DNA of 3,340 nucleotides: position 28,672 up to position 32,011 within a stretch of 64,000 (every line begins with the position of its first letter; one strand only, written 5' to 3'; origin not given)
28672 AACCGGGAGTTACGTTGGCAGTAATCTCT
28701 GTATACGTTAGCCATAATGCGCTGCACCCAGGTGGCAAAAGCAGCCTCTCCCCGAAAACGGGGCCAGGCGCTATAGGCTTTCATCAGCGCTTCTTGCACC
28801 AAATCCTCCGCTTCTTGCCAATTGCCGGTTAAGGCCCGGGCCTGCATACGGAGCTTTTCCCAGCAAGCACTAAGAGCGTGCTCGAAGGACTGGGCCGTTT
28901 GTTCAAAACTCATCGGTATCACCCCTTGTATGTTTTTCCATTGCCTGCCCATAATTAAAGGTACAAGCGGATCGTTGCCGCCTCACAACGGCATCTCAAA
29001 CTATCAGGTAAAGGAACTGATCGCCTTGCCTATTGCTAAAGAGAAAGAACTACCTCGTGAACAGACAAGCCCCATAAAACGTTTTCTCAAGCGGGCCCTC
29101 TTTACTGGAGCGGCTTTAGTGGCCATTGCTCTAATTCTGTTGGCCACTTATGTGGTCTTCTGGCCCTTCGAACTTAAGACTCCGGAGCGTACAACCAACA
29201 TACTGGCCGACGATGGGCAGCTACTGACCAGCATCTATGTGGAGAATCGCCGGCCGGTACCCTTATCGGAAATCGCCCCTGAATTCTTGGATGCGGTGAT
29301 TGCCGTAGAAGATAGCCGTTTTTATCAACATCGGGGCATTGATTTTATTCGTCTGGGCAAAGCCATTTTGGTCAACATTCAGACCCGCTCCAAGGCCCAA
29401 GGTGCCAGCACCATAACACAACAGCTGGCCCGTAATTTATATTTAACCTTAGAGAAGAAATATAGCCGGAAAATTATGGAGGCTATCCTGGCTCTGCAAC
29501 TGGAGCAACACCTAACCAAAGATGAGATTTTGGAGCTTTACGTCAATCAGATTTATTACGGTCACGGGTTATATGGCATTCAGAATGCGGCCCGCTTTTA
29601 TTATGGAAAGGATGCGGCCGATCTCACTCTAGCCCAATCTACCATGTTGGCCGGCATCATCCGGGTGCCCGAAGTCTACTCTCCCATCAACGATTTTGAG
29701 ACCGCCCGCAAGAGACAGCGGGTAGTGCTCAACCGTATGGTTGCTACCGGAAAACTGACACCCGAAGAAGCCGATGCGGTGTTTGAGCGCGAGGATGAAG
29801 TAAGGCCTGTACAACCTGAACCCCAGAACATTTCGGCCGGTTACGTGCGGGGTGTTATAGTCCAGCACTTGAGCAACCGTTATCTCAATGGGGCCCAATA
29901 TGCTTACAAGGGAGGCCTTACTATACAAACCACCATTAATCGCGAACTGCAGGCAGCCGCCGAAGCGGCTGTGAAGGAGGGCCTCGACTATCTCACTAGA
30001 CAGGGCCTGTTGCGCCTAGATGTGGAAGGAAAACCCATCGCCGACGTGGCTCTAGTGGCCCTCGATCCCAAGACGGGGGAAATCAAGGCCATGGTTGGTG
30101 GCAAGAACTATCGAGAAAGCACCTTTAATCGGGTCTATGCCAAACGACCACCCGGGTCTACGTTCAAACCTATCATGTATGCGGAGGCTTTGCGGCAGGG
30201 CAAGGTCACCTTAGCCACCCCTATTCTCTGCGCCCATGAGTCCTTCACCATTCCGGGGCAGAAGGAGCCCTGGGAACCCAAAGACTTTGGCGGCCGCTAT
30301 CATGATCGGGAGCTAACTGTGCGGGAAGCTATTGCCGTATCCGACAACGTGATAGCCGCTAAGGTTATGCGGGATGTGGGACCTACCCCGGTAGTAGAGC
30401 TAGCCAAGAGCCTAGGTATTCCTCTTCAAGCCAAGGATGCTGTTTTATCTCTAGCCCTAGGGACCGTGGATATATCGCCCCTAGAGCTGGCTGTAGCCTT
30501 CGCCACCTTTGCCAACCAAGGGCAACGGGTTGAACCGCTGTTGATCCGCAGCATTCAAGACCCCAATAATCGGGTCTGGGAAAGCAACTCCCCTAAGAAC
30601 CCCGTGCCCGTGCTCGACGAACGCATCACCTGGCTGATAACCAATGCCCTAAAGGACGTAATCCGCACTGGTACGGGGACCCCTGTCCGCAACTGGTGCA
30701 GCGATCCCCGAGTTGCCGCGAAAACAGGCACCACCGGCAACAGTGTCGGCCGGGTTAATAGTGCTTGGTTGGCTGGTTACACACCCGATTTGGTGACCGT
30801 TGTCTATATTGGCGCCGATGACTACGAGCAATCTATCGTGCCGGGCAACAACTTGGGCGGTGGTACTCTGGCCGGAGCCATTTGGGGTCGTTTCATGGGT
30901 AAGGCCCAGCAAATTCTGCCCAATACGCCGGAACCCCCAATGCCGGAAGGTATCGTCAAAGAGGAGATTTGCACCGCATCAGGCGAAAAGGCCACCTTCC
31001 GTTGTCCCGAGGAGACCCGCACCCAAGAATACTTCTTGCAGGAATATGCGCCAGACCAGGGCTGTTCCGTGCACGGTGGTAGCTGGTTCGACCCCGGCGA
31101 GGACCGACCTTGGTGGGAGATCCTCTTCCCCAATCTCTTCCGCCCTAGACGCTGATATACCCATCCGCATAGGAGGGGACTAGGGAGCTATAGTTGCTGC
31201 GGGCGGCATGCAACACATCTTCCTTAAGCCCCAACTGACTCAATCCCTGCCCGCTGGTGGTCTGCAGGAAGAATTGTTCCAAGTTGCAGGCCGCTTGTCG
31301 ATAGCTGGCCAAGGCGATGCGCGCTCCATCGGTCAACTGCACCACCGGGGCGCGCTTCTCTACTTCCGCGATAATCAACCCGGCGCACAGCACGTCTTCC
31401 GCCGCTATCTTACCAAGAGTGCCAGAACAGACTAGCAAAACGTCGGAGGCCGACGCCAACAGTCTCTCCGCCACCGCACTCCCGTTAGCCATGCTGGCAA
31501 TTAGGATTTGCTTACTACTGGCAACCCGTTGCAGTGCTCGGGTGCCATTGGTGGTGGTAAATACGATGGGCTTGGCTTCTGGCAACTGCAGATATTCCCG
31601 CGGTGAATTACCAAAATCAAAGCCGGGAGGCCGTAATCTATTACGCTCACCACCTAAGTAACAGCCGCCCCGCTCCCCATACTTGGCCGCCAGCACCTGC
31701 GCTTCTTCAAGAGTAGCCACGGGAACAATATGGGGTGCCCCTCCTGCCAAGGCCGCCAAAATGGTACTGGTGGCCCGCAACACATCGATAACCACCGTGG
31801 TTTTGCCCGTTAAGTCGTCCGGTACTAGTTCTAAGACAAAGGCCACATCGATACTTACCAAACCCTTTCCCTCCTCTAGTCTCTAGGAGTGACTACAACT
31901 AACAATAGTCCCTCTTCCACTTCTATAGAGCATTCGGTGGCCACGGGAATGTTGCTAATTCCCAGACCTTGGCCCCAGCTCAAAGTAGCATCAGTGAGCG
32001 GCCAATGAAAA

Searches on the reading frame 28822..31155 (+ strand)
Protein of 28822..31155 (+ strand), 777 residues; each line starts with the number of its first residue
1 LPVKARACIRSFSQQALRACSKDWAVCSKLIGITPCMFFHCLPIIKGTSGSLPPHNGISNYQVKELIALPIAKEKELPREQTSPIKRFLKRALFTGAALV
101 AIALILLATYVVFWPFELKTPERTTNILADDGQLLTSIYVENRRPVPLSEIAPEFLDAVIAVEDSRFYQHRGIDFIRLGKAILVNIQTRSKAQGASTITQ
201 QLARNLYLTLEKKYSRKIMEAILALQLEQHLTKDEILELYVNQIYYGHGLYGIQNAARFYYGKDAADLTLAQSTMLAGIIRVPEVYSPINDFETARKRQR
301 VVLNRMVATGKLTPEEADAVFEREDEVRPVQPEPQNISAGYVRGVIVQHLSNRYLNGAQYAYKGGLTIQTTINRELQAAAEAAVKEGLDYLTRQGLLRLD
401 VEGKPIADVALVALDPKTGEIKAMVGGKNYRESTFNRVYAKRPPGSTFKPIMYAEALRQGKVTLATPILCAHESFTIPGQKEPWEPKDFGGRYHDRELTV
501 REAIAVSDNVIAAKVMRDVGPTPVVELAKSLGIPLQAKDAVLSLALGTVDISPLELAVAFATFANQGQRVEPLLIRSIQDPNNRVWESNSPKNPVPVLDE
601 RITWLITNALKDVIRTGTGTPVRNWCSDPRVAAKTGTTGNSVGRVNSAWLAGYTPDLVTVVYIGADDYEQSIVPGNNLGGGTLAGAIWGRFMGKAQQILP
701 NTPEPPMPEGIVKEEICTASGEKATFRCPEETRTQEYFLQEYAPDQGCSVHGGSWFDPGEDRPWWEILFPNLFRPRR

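Call 43: search_protein_families(library=pfam, proteins=[window:28822-31155:+], max_evalue=0.00001)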
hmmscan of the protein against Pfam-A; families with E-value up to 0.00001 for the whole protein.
window:28822-31155:+ (777 aa): 2 families
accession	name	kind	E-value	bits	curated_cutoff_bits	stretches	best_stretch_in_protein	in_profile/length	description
PF00912.28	Transgly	-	3.1e-65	219.4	27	1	132-306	2-177/178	Transglycosylase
PF00905.27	Transpeptidase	-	2.4e-34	119.4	22.1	1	410-663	2-273/299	Penicillin binding protein transpeptidase domain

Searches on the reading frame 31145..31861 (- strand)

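Call 60: search_protein_families(library=ncbifam, proteins=[window:31145-31861:-], max_evalue=1e-8)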
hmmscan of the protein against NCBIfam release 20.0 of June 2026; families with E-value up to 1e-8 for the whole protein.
window:31145-31861:- (238 aa): 8 families
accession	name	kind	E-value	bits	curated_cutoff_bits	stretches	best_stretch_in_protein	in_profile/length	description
NF002054.0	PRK00886.1-3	equivalog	4.4e-56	190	330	1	14-236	14-235/241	2-phosphosulfolactate phosphatase family protein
NF002055.0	PRK00886.1-4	equivalog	2.5e-52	177.9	345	1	14-237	14-234/236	2-phosphosulfolactate phosphatase family protein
NF002057.0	PRK00886.1-6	equivalog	2.3e-48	164.5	235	1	18-236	13-222/228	2-phosphosulfolactate phosphatase family protein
NF010700.0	PRK14100.1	equivalog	1.3e-39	135.8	332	1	12-230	7-223/237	2-phosphosulfolactate phosphatase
TIGR00298.1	TIGR00298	equivalog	6.3e-38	130.8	175.05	1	22-237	2-214/216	2-phosphosulfolactate phosphatase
NF002052.0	PRK00886.1-1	equivalog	1.9e-37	129.1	440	1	16-236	16-234/239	2-phosphosulfolactate phosphatase family protein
NF002056.0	PRK00886.1-5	equivalog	4.1e-37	127.8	323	1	9-230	8-232/243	2-phosphosulfolactate phosphatase family protein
NF002053.0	PRK00886.1-2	equivalog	5.3e-34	117.6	319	1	8-220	7-223/243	2-phosphosulfolactate phosphatase family protein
